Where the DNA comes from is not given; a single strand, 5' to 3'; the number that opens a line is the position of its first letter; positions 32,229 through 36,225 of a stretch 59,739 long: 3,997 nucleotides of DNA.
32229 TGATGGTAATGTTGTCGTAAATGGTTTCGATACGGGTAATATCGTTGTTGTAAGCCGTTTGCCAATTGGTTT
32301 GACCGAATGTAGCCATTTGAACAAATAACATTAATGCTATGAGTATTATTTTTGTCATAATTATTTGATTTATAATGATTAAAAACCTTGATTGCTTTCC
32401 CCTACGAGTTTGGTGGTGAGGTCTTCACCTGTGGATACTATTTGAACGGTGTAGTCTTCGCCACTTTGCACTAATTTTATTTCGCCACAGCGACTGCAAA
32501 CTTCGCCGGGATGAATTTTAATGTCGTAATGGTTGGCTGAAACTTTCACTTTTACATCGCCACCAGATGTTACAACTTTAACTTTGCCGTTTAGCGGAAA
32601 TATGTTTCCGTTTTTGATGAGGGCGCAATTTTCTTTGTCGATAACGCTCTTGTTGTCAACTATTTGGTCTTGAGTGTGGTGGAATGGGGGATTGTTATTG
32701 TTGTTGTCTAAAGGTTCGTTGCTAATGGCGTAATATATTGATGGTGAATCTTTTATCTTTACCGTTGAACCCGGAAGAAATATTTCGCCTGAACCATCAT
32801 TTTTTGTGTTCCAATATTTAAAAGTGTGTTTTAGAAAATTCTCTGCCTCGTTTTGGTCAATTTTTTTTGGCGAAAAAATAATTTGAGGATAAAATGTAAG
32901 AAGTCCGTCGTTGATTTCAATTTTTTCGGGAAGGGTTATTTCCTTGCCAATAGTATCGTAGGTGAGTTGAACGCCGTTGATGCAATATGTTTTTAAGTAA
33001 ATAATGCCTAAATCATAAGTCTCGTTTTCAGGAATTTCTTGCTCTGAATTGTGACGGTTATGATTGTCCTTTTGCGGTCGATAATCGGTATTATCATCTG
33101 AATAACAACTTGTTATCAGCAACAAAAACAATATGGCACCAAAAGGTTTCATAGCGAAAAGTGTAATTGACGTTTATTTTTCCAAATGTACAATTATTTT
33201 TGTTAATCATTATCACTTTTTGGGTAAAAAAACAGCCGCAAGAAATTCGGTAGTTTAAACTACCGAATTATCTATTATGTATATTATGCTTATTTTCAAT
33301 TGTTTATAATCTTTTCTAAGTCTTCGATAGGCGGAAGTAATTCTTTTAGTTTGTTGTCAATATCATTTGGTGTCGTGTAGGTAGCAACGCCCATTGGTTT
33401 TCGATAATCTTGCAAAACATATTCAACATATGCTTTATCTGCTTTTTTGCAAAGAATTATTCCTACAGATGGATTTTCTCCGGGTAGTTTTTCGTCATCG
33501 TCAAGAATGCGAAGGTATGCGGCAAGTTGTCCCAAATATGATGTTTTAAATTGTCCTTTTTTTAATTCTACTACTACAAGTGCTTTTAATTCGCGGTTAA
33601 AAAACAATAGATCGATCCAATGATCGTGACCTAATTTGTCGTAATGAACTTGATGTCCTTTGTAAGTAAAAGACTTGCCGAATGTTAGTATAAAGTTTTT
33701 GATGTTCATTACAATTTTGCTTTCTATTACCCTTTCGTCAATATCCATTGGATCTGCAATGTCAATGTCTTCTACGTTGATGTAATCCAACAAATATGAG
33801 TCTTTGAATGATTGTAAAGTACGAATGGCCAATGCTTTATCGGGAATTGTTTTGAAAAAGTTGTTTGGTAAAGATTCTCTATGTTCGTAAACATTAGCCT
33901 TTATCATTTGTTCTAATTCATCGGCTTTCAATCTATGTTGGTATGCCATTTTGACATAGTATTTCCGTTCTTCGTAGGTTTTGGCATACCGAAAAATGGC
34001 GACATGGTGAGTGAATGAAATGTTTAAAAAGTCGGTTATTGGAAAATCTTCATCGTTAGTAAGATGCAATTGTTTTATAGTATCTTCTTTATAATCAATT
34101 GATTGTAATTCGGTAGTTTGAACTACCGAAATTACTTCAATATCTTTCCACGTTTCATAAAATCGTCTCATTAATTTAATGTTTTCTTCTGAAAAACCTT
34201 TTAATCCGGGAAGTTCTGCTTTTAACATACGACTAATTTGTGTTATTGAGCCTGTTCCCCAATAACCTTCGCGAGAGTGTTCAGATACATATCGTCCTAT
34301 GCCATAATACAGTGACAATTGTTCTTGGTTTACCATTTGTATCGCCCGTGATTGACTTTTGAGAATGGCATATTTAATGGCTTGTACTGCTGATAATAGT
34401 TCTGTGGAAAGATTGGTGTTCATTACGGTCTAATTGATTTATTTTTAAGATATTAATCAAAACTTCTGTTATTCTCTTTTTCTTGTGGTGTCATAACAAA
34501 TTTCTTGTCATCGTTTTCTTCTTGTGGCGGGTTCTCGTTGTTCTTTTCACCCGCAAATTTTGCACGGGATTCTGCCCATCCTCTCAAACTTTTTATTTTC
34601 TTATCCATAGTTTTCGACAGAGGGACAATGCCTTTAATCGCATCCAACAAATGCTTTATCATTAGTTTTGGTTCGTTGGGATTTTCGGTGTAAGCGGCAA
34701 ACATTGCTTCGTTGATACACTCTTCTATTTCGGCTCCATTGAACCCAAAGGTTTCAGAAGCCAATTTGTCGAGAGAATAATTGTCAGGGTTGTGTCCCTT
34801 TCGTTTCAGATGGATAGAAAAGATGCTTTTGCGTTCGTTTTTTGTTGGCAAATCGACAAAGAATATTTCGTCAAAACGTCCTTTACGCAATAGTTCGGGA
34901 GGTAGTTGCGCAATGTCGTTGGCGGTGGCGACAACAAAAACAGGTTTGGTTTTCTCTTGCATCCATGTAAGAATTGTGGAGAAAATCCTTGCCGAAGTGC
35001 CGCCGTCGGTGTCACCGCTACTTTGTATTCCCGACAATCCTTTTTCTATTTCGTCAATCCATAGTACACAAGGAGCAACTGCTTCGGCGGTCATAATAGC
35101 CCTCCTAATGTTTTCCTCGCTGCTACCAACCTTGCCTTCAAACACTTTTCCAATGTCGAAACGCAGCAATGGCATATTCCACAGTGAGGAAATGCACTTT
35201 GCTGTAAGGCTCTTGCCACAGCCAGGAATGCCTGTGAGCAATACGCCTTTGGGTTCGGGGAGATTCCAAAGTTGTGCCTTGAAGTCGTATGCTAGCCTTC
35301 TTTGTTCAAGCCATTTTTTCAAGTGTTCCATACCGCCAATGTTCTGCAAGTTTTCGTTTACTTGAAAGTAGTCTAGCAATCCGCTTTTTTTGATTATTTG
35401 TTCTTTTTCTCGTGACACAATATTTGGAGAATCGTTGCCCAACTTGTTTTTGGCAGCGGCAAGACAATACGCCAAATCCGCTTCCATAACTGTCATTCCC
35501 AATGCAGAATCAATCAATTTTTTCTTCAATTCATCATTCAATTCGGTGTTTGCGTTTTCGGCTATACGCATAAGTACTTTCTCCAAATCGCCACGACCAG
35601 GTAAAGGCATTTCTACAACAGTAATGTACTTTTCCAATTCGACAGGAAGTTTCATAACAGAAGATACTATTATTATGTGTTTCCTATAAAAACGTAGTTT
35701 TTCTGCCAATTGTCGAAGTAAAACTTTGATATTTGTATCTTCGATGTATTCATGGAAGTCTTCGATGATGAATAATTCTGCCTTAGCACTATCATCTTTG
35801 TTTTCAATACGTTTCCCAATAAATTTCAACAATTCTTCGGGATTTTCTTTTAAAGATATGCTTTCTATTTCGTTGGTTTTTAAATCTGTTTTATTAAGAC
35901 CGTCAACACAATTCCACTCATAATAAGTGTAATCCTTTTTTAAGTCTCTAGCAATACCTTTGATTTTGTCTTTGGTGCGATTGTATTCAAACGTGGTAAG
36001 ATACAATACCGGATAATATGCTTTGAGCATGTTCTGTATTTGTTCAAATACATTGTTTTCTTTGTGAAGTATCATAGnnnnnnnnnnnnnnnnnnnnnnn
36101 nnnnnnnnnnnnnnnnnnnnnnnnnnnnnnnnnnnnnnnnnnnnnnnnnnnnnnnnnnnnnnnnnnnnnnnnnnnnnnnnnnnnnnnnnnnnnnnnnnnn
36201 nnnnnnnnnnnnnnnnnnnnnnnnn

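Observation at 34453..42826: Candidate new defence system: giant UPF1-like helicase + PLD-like nuclease + small protein + AAA+ ATPase in one tight operon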

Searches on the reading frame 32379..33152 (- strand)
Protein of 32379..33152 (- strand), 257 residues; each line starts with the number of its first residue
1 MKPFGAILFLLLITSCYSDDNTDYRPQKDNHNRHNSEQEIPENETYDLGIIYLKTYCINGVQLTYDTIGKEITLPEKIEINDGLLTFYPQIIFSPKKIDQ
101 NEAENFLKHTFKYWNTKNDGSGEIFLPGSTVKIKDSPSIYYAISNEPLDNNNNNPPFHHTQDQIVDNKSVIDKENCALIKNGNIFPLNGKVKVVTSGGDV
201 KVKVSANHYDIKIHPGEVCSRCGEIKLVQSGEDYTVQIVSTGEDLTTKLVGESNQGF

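Call 3: search_protein_families(library=pfam, proteins=[window:32379-33152:-], max_evalue=0.01)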
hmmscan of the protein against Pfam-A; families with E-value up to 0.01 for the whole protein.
window:32379-33152:- (257 aa): 0 families

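Call 4: search_protein_families(library=padloc, proteins=[window:32379-33152:-], max_evalue=0.01)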
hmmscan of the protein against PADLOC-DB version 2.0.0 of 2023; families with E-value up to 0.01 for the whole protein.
window:32379-33152:- (257 aa): 0 families

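Call 6: search_protein_families(library=ncbifam, proteins=[window:32379-33152:-], max_evalue=0.01)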
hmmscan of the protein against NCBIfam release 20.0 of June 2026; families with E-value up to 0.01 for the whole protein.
window:32379-33152:- (257 aa): 0 families

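Call 8: search_protein_families(library=phrogs, proteins=[window:32379-33152:-], max_evalue=0.01)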
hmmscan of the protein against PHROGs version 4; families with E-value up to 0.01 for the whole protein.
window:32379-33152:- (257 aa): 2 families
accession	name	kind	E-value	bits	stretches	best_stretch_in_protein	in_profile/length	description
phrog_6462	-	unknown function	6.5e-12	46.3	1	186-251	31-97/103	-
phrog_16502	-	unknown function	0.00093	20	1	168-220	163-215/220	-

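Call 86: search_protein_families(library=padloc, proteins=[window:32379-33152:-], max_evalue=0.0001)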
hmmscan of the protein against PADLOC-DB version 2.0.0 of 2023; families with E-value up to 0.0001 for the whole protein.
window:32379-33152:- (257 aa): 0 families

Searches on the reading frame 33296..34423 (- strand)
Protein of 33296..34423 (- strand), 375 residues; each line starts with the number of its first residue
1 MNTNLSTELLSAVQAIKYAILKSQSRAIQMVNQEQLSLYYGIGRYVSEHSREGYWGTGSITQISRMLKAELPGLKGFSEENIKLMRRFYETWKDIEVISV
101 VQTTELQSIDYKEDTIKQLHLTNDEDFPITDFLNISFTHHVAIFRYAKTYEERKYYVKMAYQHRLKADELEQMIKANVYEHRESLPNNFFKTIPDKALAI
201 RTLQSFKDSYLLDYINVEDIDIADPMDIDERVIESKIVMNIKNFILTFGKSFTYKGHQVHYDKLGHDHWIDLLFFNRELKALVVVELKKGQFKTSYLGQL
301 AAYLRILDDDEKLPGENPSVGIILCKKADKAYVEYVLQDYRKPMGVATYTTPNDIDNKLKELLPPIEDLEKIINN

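Call 3: search_protein_families(library=pfam, proteins=[window:33296-34423:-], max_evalue=0.01)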
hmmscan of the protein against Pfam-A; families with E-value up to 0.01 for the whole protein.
window:33296-34423:- (375 aa): 2 families
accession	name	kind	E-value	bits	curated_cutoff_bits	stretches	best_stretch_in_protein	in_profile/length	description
PF06250.17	YhcG_C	-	1.1e-40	139.5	32.5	1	204-363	2-156/157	YhcG PDDEXK nuclease domain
PF17761.7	DUF1016_N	-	5.2e-27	95.1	32.8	1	16-180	2-136/137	DUF1016 N-terminal domain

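Call 4: search_protein_families(library=padloc, proteins=[window:33296-34423:-], max_evalue=0.01)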
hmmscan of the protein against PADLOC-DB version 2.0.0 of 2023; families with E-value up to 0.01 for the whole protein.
window:33296-34423:- (375 aa): 30 families (the best 25 are shown)
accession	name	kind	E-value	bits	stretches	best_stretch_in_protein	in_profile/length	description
PDLC04795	PDC-S02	-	1.9e-107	357.6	1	1-373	16-350/357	-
PDLC04810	PDC-S02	-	1.4e-91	305.4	1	4-373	6-350/355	-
PDLC04831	PDC-S02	-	1.5e-89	298.8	1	5-374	7-338/346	-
PDLC04807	PDC-S02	-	1.6e-63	213.1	1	7-361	11-333/351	-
PDLC04803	PDC-S02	-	3.8e-61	205.1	1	74-371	7-262/269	-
PDLC04822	PDC-S02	-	7.1e-52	174.8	1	12-334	13-293/294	-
PDLC04813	PDC-S02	-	2.5e-50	168.8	1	204-374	6-169/175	-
PDLC04826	PDC-S02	-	7e-42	141.5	1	7-253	9-217/222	-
PDLC04798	PDC-S02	-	9.7e-30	102.3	1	196-370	41-210/222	-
PDLC04827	PDC-S02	-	1.2e-27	95.1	1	6-260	7-226/234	-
PDLC04811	PDC-S02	-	8.2e-26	88.9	2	13-99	16-102/172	-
PDLC04820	PDC-S02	-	5.1e-24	82.9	2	117-337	105-290/332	-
PDLC04800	PDC-S02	-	8.5e-24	82.3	1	8-152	10-124/129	-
PDLC04801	PDC-S02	-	9.6e-24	82.5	2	20-100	22-102/205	-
PDLC04804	PDC-S02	-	8.7e-22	75.8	2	9-98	11-100/203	-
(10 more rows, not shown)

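Call 6: search_protein_families(library=ncbifam, proteins=[window:33296-34423:-], max_evalue=0.01)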
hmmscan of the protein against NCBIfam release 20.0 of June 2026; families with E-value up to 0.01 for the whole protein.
window:33296-34423:- (375 aa): 0 families

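Call 8: search_protein_families(library=phrogs, proteins=[window:33296-34423:-], max_evalue=0.01)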
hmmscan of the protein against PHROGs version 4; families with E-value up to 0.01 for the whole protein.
window:33296-34423:- (375 aa): 1 family
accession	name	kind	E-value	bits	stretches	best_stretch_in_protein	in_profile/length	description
phrog_22762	-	unknown function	5.5e-67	227.4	1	8-374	7-334/343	-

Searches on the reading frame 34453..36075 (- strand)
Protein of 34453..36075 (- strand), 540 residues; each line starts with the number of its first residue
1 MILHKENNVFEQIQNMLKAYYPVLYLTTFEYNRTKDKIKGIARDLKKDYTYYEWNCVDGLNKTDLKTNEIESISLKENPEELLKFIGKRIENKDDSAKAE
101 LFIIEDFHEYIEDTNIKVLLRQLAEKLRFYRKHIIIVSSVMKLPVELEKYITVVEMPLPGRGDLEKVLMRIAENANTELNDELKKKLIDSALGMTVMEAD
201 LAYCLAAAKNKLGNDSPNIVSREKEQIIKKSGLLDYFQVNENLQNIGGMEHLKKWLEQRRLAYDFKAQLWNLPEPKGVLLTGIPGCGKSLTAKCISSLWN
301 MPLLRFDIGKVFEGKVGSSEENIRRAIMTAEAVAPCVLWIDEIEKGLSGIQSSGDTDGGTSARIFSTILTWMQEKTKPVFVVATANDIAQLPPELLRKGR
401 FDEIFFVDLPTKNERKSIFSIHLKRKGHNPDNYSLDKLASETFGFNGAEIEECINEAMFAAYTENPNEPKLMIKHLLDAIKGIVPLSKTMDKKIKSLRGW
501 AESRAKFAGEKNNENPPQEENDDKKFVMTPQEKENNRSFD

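Call 3: search_protein_families(library=pfam, proteins=[window:34453-36075:-], max_evalue=0.01)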
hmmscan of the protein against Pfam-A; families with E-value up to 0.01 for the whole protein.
window:34453-36075:- (540 aa): 4 families
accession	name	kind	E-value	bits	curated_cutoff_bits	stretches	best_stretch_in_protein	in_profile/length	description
PF00004.35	AAA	-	1.2e-28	100.6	21.2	1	278-408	1-130/131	ATPase family associated with various cellular activities (AAA)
PF17862.7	AAA_lid_3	-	4.6e-07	29.7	27.2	1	434-465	3-34/45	AAA+ lid domain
PF13401.12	AAA_22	-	0.00054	20.7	27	0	278-295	8-25/130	AAA domain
PF20720.3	nSTAND3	-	0.0062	16.7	27.2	0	274-424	16-154/155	Novel STAND NTPase 3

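Call 4: search_protein_families(library=padloc, proteins=[window:34453-36075:-], max_evalue=0.01)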
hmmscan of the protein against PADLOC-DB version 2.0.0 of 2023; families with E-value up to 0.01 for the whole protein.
window:34453-36075:- (540 aa): 7 families
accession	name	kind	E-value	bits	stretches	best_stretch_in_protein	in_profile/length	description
PDLC02196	IetA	-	4.5e-22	77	1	272-502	119-345/374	-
PDLC02195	IetA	-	4.4e-14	50.6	1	274-458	136-313/395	-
PDLC04232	IetA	-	1.9e-10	38.7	1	276-456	117-291/330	-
PDLC04140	mad8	-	3.5e-06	24.8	0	270-296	22-48/314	mads_8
PDLC04231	IetA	-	6.6e-06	24.1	1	277-386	119-225/262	-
PDLC00914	TRIP13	-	0.00019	19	0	372-465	182-278/302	TRIP13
PDLC00915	TRIP13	-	0.00035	18.1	1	278-482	66-290/302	TRIP13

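Call 6: search_protein_families(library=ncbifam, proteins=[window:34453-36075:-], max_evalue=0.01)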
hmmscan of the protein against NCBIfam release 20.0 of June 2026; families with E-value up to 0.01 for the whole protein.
window:34453-36075:- (540 aa): 11 families
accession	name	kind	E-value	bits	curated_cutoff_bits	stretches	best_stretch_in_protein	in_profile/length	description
TIGR01243.1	CDC48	subfamily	4.1e-30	104.7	802.65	1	242-464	451-675/733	CDC48 family AAA ATPase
TIGR01241.2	FtsH_fam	equivalog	1.5e-29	103.2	600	1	275-483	195-402/598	ATP-dependent zinc metalloprotease FtsH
NF003069.1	PRK03992.1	subfamily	2e-25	89.8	500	1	271-481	161-370/379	proteasome-activating nucleotidase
TIGR01242.2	TIGR01242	subfamily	4.4e-25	88.4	500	1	272-483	145-355/362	proteasome-activating nucleotidase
NF008004.0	PRK10733.1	equivalog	1.8e-22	79.1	1008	1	275-462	185-374/644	ATP-dependent zinc metalloprotease FtsH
NF041006.2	cell_div_CdvC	equivalog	1.4e-19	70.3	650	1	240-462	99-323/370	cell division protein CdvC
NF042959.1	IteA_antiphage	equivalog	1.8e-19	70.1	510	1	271-503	121-349/367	anti-phage ATPase IteA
NF047748.1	PrtsmActNtasePan1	equivalog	1.1e-18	67.5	750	1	272-462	179-371/405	proteasome-activating nucleotidase Pan1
NF047747.1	PrtsmActNtasePan2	equivalog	2.3e-18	66.6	700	1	274-462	184-374/397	proteasome-activating nucleotidase Pan2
TIGR03689.1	pup_AAA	equivalog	6.6e-11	41.6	504.75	1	269-470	210-419/512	proteasome ATPase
NF052401.1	AdhsnEplAEhrl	equivalog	0.0097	16.3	150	0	469-525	5-61/103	adhesin EplA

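Call 8: search_protein_families(library=phrogs, proteins=[window:34453-36075:-], max_evalue=0.01)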
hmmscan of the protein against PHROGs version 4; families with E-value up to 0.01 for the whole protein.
window:34453-36075:- (540 aa): 10 families
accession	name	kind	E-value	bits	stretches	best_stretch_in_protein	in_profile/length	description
phrog_8638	-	unknown function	1.7e-141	473.7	1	5-523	17-553/568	-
phrog_10401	-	other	4.6e-38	132.4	1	238-441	424-620/667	ATPase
phrog_3757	-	unknown function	4.2e-32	112.9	1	253-480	106-327/367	-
phrog_30773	-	unknown function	6.8e-25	88.4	1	275-466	196-389/666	-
phrog_9172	-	unknown function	5.4e-13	49.6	1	276-470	108-309/509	-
phrog_7485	-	unknown function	5.5e-06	26.6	1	276-478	228-414/430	-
phrog_10440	-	unknown function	2e-05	24.3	1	271-461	228-403/483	-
phrog_11838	-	DNA, RNA and nucleotide metabolism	6.1e-05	23.3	1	268-395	34-147/420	clamp loader of DNA polymerase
phrog_4339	-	unknown function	8.2e-05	22.9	1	79-395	152-425/552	-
phrog_168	-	DNA, RNA and nucleotide metabolism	0.0095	16.6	0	275-424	42-175/314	clamp loader of DNA polymerase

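Call 17: search_dna_similar(query=window:34453-36075:-, collection=phages, mode=protein, max_rows=20)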
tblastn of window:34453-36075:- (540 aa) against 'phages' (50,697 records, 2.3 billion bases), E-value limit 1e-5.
Records with a match: 137; places in all: 141; records where one place covers at least 80% of the query: 35.
Best place of each record, by identity: <60% 137.
By first word of the organism name: Mycobacterium 34; Vibrio 33; Pseudomonas 24; Rhizobium 6; Rhodobacter 5; Listeria 5; Stenotrophomonas 4; Bacteriophage 4; Sulfolobales 4; Acidianus 2; and 12 more.
By host as written in the record: Mycobacterium smegmatis mc2 155 18; - 16; Pseudomonas aeruginosa 9; Mycobacterium smegmatis mc2155 6; Rhodobacter capsulatus YW1 5; Vibrio parahaemolyticus 5; Listeria monocytogenes 5; Pseudomonas aeruginosa PAO1 5; and 47 more.
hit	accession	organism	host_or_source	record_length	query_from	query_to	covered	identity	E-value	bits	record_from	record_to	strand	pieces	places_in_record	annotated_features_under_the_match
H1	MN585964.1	Mycobacterium phage Blessica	soil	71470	9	508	93%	30.6%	6e-71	253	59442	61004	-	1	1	97: AAA-ATPase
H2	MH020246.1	Mycobacterium phage SchoolBus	Mycobacterium smegmatis mc2 155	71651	9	508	93%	30.6%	6e-71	253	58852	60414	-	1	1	95: AAA-ATPase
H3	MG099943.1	Mycobacterium phage Familton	Mycobacterium smegmatis mc2 155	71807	9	508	93%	30.6%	6e-71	253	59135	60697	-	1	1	AAA-ATPase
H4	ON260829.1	Mycobacterium phage Idergollasper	Mycobacterium smegmatis mc#155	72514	9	508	93%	30.6%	6e-71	253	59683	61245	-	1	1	98: AAA-ATPase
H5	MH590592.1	Mycobacterium phage Ryadel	Mycobacterium smegmatis mc2 155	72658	9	508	93%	30.6%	6e-71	253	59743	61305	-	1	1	99: AAA-ATPase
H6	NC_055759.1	Mycobacterium phage Ryadel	Mycobacterium smegmatis mc2 155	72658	9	508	93%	30.6%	6e-71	253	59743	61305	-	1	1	99: AAA-ATPase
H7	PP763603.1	Mycobacterium phage Wildflower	Mycobacterium smegmatis mc2155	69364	9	508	93%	30.4%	8e-71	252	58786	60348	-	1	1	97: AAA-ATPase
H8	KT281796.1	Mycobacterium phage Zakhe101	Mycobacterium smegmatis mc2 155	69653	9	508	93%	30.4%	8e-71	252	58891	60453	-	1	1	AAA-ATPase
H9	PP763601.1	Mycobacterium phage Ashwin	Mycobacterium smegmatis mc2155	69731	9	508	93%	30.4%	8e-71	252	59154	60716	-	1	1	97: AAA-ATPase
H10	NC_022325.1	Mycobacterium phage Dylan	Mycobacterium smegamtis mc2 155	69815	9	508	93%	30.4%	8e-71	252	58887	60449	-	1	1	95: AAA ATPase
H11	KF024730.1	Mycobacterium phage Dylan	Mycobacterium smegamtis mc2 155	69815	9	508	93%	30.4%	8e-71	252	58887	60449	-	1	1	95: AAA-ATPase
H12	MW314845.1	Mycobacterium phage TelAviv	Mycobacterium smegmatis mc#155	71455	9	508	93%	30.4%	8e-71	252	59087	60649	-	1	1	93: AAA-ATPase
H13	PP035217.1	Mycobacterium phage Suarez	Mycolicobacterium smegmatis mc^2 155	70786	9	508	93%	30.4%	9e-71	252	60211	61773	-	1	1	AAA-ATPase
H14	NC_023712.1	Mycobacterium phage Firecracker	Mycobacterium smegmatis mc2 155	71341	9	508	93%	30.4%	1e-70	252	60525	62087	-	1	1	100: AAA-ATPase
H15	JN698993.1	Mycobacterium phage Firecracker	Mycobacterium smegmatis mc2 155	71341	9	508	93%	30.4%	1e-70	252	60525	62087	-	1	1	100: AAA-ATPase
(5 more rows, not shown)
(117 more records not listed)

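Call 18: get_annotated_region(hit=H14, flank=4000)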
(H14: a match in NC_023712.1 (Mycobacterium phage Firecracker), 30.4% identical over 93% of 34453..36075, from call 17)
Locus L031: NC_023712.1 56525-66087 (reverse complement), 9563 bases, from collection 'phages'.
description: Mycobacterium phage Firecracker, complete genome.
organism: Mycobacterium phage Firecracker (NCBI taxid 2922998)
taxonomy: Viruses; Duplodnaviria; Heunggongvirae; Uroviricota; Caudoviricetes; Corndogvirus; Corndogvirus firecracker
host: Mycobacterium smegmatis mc2 155; source: compost soil; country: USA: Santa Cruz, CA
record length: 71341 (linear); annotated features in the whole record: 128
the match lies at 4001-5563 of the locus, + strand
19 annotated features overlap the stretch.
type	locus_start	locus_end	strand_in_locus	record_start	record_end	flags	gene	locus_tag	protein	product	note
CDS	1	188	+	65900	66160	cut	112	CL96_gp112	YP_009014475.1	hypothetical protein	gp112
CDS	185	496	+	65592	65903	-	111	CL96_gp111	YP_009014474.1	hypothetical protein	gp111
CDS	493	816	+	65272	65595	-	110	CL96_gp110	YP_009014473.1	hypothetical protein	gp110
CDS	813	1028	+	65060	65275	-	109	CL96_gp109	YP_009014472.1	hypothetical protein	gp109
CDS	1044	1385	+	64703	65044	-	108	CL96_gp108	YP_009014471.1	hypothetical protein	gp108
CDS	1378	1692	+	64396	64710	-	107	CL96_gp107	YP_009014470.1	hypothetical protein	gp107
CDS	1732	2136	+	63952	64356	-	106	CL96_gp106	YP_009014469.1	hypothetical protein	gp106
CDS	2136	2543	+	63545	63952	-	105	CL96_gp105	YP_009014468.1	hypothetical protein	gp105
CDS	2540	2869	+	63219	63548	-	104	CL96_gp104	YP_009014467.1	hypothetical protein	gp104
CDS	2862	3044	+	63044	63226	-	103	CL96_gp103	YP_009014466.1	hypothetical protein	gp103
CDS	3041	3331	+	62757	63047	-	102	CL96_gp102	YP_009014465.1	hypothetical protein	gp102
CDS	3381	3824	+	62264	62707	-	101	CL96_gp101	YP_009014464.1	hypothetical protein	gp101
CDS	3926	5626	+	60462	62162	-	100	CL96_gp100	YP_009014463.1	AAA-ATPase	gp100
CDS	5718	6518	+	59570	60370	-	99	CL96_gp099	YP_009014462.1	hypothetical protein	gp99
CDS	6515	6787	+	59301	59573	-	98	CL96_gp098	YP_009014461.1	hypothetical protein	gp98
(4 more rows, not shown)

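Call 21: search_solved_structures(query=window:34453-36075:-, max_evalue=0.001)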
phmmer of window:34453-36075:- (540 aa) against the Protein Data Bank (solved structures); distinct sequences matched with E-value up to 0.001: 267 (the best 60 are shown).
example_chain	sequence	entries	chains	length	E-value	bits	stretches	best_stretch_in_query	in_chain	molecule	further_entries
5vc7_A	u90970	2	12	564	3.2e-57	197.6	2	240-513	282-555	VCP-like ATPase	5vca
5g4g_A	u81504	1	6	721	1e-55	192.6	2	240-486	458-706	VCP-LIKE ATPASE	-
5g4f_A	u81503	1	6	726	1.1e-55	192.6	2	240-486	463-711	VCP-LIKE ATPASE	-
5c18_A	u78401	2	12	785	7.9e-50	173.2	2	243-477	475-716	Transitional endoplasmic reticulum ATPase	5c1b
7rld_A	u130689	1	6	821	1.5e-49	172.3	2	243-463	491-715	Transitional endoplasmic reticulum ATPase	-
7rlf_A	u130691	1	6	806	1.6e-49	172.2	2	243-463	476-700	Transitional endoplasmic reticulum ATPase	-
7rlj_A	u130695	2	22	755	1.7e-49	172.1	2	243-464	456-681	Transitional endoplasmic reticulum ATPase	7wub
7rl9_A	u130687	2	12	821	1.8e-49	172.1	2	243-464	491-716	Transitional endoplasmic reticulum ATPase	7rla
8yka_A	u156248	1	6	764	1.8e-49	172.1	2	243-464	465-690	Transitional endoplasmic reticulum ATPase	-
7y4w_A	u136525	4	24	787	2e-49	171.9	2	243-464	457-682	Transitional endoplasmic reticulum ATPase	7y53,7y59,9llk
7rli_A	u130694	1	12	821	2.1e-49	171.8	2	243-464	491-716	Transitional endoplasmic reticulum ATPase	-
7rl7_A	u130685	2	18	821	2.1e-49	171.8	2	243-464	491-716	Transitional endoplasmic reticulum ATPase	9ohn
7rl6_A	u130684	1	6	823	2.1e-49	171.8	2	243-464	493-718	Transitional endoplasmic reticulum ATPase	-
7bp9_A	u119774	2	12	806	2.2e-49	171.8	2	243-464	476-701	Transitional endoplasmic reticulum ATPase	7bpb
10qq_A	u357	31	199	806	2.2e-49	171.8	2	243-464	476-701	Transitional endoplasmic reticulum ATPase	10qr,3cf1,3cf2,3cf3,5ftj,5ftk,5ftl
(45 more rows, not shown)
